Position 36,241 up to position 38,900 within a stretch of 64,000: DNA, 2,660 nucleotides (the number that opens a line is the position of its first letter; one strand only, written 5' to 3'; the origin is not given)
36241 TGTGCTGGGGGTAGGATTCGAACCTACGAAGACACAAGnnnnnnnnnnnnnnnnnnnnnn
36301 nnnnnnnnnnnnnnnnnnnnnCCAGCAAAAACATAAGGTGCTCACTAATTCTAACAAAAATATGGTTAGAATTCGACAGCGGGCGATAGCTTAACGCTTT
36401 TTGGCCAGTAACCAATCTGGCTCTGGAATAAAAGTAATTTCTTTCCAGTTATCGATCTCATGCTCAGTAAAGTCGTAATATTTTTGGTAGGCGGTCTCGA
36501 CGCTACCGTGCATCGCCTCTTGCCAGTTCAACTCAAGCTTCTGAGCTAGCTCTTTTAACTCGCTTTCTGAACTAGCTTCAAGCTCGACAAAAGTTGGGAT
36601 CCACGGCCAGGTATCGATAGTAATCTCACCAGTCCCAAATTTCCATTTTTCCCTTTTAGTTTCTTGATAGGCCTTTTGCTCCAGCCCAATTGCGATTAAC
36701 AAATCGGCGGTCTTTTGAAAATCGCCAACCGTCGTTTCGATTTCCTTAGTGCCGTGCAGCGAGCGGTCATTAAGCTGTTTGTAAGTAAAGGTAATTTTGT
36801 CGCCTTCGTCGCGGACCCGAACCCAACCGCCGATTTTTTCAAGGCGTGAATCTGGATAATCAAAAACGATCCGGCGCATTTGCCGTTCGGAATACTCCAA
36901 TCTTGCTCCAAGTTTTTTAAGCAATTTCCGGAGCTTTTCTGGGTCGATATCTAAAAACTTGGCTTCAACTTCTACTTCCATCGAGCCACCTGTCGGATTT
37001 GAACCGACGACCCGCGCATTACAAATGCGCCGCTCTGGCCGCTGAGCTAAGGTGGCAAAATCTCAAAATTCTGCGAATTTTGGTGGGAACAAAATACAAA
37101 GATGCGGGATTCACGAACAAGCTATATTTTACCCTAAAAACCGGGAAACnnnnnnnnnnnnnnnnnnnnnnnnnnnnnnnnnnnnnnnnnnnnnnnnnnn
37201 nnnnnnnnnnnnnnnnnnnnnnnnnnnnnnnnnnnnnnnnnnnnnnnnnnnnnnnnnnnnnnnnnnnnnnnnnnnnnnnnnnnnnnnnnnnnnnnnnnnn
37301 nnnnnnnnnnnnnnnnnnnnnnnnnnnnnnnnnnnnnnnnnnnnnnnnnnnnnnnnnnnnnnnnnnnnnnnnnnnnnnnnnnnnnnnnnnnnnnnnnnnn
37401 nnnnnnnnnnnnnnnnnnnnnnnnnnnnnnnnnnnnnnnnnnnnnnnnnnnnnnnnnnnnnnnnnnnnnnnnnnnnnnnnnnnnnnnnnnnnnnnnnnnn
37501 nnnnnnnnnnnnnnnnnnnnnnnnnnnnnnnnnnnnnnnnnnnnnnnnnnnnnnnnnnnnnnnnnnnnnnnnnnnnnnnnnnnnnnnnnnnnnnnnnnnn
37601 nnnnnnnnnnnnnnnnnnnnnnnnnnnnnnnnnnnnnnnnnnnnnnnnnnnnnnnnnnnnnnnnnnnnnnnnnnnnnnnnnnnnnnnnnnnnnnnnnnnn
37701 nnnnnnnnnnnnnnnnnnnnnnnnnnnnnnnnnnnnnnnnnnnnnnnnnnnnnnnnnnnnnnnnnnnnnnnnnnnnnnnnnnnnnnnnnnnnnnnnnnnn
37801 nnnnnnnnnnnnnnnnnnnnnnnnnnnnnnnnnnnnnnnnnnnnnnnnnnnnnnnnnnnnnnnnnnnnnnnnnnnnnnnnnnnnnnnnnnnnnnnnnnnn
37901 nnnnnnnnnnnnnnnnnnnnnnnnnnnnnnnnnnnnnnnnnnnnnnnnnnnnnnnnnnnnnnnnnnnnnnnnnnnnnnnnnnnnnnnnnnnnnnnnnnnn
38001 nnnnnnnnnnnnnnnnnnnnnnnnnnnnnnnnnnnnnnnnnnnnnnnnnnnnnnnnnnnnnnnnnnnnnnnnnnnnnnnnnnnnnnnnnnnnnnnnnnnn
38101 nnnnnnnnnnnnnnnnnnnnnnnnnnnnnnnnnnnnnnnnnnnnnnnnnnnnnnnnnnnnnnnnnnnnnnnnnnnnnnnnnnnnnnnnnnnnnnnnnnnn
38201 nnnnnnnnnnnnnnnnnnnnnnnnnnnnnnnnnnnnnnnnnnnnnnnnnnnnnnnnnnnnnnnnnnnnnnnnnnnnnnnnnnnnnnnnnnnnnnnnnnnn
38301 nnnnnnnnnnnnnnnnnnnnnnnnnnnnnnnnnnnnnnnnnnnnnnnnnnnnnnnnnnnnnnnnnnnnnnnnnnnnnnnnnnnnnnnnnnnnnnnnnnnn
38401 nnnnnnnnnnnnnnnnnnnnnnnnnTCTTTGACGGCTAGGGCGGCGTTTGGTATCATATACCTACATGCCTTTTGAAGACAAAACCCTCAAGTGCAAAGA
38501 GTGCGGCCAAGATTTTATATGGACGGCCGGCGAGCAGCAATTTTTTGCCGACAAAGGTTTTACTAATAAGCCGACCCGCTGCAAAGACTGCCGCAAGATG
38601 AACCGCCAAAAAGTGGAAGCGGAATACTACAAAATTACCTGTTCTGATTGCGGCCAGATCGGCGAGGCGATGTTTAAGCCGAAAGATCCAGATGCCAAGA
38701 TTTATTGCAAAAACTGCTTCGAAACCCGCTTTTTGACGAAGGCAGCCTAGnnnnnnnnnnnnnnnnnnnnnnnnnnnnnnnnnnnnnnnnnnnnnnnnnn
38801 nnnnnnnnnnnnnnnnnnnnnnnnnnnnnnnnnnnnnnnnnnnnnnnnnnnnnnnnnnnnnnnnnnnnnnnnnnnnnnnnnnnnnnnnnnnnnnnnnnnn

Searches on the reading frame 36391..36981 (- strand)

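Call 80: search_protein_families(library=pfam, max_evalue=0.001, proteins=[window:36391-36981:-])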
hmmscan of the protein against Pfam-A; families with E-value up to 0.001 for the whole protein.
window:36391-36981:- (196 aa): 1 family
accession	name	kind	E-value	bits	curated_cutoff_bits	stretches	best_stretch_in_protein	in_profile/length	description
PF01928.26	CYTH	-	6.4e-16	59.1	23.2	1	4-168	3-178/179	CYTH domain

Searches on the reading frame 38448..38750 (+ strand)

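Call 80: search_protein_families(library=pfam, max_evalue=0.001, proteins=[window:38448-38750:+])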
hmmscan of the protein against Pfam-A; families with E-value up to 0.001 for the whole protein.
window:38448-38750:+ (100 aa): 3 families
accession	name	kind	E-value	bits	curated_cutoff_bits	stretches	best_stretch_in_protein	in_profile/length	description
PF13451.12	zf_Tbcl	-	1.7e-22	79.5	24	1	10-55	1-46/48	Probable treble clef domain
PF23477.1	zf_Tbcl_2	-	6.6e-09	35.8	27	1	59-93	2-35/37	Probable treble clef zinc finger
PF08271.17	Zn_Ribbon_TF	-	0.00055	19.9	29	0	44-70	2-27/43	TFIIB zinc-binding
